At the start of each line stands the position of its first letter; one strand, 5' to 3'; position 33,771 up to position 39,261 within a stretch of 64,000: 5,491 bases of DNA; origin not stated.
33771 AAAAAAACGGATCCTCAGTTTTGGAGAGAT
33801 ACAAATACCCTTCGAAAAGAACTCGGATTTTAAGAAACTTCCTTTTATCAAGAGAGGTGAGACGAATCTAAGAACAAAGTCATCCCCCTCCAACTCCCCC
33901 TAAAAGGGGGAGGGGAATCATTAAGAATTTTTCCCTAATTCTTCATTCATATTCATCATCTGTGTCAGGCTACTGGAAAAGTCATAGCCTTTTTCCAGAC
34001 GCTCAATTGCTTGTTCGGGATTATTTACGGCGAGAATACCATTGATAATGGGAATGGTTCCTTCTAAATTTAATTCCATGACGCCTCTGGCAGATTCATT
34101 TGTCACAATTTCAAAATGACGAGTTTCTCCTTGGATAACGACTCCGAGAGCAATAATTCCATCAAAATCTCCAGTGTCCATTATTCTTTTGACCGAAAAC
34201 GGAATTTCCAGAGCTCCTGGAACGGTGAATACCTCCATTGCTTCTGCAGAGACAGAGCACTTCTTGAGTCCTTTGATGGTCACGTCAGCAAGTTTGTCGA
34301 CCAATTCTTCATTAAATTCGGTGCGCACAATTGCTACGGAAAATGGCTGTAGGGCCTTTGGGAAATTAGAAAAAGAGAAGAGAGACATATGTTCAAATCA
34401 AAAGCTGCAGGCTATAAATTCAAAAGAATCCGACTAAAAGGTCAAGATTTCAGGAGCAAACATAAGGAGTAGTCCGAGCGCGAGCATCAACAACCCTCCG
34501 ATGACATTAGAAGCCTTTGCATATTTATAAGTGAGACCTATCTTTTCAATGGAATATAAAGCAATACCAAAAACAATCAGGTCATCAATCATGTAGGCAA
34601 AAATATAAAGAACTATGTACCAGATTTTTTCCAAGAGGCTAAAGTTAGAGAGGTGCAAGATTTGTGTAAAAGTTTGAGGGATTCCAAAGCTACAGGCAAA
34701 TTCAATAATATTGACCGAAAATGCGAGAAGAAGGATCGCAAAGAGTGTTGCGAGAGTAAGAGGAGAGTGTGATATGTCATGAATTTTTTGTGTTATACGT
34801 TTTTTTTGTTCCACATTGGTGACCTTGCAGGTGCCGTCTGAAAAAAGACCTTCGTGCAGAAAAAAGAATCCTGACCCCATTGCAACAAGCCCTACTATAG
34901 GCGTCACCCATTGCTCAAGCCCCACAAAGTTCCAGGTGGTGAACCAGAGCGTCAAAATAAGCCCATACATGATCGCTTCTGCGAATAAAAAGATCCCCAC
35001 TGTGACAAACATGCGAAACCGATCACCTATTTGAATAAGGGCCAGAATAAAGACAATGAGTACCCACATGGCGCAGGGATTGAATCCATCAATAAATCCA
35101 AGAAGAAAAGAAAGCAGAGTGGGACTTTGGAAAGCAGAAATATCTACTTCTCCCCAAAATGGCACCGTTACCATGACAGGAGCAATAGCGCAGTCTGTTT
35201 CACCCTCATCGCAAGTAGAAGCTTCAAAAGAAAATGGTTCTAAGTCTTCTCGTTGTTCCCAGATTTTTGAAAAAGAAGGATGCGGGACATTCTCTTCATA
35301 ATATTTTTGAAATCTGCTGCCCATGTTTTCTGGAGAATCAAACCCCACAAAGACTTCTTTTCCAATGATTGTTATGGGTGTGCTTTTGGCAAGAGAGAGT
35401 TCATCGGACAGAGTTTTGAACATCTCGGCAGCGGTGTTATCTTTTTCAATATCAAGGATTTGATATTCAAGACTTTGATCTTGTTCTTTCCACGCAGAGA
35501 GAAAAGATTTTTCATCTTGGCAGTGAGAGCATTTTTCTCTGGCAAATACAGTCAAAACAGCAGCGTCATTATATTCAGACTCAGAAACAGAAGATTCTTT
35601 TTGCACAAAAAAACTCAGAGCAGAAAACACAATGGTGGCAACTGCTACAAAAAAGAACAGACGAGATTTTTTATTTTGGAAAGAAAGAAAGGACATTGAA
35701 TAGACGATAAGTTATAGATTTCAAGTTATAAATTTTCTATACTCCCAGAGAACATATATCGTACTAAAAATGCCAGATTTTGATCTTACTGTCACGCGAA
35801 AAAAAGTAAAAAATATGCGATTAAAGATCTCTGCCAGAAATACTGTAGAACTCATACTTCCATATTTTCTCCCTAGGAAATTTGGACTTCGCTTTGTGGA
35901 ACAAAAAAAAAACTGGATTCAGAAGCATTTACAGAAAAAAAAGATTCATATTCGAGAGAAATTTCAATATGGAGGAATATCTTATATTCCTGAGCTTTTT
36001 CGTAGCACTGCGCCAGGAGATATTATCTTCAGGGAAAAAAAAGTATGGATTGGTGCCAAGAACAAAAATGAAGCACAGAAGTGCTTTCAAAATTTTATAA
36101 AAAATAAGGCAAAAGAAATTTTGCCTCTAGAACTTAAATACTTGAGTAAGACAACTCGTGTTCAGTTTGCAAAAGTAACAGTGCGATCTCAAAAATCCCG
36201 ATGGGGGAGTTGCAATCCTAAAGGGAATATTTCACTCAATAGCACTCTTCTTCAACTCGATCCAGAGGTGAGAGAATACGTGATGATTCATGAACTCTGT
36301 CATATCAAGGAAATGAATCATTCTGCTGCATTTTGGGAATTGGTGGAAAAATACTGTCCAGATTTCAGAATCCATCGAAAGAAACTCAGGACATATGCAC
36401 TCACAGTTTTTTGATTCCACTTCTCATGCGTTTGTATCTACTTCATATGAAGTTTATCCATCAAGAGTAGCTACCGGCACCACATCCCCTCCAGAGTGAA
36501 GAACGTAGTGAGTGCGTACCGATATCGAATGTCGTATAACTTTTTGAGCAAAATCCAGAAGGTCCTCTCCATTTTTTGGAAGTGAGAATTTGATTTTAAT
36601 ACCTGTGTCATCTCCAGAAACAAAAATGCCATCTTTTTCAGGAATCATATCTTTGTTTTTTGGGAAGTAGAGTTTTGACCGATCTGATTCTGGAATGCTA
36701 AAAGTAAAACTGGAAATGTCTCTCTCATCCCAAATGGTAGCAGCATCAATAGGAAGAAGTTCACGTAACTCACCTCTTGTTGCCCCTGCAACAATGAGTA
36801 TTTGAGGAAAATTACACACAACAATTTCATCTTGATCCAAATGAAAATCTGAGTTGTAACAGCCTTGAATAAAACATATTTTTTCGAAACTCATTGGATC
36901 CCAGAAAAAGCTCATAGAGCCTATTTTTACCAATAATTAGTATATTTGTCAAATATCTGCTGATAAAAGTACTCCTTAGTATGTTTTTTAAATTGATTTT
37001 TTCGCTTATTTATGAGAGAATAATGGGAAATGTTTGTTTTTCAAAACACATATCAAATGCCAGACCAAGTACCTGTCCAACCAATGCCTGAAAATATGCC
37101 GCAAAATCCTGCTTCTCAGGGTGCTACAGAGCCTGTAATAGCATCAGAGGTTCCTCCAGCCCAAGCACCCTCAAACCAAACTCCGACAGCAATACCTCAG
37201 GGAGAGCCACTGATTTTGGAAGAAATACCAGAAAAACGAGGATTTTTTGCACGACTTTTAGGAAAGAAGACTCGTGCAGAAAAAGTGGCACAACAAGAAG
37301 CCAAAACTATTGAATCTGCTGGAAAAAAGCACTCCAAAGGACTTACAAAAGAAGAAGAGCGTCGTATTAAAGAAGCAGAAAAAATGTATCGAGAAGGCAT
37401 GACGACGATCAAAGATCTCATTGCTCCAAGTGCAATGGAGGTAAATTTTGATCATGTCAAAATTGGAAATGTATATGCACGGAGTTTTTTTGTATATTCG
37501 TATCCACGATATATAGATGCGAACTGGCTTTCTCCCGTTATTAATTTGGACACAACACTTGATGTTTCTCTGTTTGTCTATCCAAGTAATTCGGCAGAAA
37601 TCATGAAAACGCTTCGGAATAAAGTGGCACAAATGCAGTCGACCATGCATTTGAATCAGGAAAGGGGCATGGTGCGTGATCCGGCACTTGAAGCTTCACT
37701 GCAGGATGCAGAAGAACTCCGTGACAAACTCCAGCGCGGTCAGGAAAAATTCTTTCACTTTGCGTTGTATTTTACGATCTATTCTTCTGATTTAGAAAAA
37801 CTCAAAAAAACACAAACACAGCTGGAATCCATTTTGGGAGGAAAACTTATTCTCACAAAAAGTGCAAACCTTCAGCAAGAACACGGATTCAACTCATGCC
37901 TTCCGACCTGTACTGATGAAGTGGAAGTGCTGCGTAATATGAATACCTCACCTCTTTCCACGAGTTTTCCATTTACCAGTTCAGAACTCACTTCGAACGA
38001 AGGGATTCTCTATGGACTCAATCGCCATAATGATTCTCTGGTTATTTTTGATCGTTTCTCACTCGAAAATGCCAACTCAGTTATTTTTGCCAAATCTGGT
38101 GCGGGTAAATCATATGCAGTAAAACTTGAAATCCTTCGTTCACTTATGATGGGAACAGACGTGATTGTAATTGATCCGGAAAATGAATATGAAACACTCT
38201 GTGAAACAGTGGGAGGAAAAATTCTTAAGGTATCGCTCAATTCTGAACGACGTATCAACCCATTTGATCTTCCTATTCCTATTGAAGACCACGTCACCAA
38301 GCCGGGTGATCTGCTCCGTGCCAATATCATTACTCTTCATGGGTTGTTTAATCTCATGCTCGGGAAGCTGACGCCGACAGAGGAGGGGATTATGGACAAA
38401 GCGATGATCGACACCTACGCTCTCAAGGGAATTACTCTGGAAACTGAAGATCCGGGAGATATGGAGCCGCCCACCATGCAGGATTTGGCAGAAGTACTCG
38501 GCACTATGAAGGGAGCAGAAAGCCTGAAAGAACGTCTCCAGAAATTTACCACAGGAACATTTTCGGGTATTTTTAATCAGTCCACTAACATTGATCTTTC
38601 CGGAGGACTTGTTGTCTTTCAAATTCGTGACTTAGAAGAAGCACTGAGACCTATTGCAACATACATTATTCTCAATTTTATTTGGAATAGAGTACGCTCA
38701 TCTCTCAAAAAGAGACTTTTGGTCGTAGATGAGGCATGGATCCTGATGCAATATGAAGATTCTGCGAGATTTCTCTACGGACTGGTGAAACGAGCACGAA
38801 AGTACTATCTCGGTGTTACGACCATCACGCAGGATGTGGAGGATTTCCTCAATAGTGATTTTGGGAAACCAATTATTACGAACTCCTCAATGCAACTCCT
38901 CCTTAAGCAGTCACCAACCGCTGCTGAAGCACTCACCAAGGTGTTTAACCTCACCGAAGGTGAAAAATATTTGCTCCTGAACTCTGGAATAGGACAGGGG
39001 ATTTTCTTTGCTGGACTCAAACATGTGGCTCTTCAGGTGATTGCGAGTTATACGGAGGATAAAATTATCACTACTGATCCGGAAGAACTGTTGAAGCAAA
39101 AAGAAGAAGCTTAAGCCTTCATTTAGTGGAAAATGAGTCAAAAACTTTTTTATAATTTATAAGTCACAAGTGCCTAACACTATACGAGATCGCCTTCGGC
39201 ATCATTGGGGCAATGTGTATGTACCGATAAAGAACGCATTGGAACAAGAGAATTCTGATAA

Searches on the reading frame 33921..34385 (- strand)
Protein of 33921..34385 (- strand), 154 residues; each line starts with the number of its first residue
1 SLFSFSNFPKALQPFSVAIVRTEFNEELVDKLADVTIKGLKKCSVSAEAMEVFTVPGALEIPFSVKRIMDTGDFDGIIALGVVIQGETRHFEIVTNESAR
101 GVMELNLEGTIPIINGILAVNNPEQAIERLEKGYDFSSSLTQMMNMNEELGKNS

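Call 69: search_protein_families(library=pfam, proteins=[window:33921-34385:-], max_evalue=0.001)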
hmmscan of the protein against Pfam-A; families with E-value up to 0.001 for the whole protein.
window:33921-34385:- (154 aa): 1 family
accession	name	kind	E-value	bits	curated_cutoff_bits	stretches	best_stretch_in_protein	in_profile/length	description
PF00885.24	DMRL_synthase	-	2.3e-41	141.4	26.7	1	16-147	3-138/139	6,7-dimethyl-8-ribityllumazine synthase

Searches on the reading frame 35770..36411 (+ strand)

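Call 69: search_protein_families(library=pfam, proteins=[window:35770-36411:+], max_evalue=0.001)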
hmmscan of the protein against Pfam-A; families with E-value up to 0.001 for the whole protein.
window:35770-36411:+ (214 aa): 4 families
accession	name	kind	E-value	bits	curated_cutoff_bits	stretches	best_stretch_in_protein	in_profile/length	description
PF01863.23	YgjP-like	-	1.1e-47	163.2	26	1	14-208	1-206/207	YgjP-like, metallopeptidase domain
PF08325.16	WLM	-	0.00044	20.8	26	1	171-194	86-109/190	WLM domain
PF15809.10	STG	-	0.00048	20.7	27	1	110-197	84-166/236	Simian taste bud-specific gene product family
PF10263.15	SprT-like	-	0.00059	20.1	25.6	0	133-179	18-72/108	SprT-like family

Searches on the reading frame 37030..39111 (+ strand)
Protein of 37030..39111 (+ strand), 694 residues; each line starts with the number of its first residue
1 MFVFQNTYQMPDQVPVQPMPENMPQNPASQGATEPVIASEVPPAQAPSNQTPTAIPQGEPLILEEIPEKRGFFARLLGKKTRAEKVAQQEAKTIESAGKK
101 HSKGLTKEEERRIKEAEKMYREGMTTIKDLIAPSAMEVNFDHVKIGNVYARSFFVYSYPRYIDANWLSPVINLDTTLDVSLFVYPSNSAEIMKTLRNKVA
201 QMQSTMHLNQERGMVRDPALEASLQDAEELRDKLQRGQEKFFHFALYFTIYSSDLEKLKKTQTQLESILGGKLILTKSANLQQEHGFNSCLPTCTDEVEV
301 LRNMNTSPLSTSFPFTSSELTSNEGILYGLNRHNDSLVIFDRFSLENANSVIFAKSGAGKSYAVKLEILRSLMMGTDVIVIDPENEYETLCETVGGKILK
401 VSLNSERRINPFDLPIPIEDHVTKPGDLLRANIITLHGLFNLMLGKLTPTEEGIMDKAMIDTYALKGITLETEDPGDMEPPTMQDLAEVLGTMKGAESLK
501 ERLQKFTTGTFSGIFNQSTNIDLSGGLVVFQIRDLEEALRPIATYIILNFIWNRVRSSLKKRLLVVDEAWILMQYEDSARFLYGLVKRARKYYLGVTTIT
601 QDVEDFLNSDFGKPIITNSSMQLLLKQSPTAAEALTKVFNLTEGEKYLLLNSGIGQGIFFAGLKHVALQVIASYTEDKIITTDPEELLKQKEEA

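Call 21: search_protein_families(library=pfam, proteins=[window:37030-39111:+], max_evalue=0.0001)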
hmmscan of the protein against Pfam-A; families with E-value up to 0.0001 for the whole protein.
window:37030-39111:+ (694 aa): 4 families
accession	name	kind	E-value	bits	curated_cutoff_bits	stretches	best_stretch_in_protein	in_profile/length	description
PF19044.6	P-loop_TraG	-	1.4e-25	90.2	25.8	2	506-650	192-343/413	TraG P-loop domain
PF12846.13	AAA_10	-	8.4e-11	41.9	27.5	1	346-404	20-81/362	AAA-like domain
PF01935.23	DUF87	-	8e-09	36.4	23.2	1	352-415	28-93/220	Helicase HerA, central domain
PF11130.14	TraC_F_IV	-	1.6e-05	24.6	28.1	1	204-294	285-374/375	TraC protein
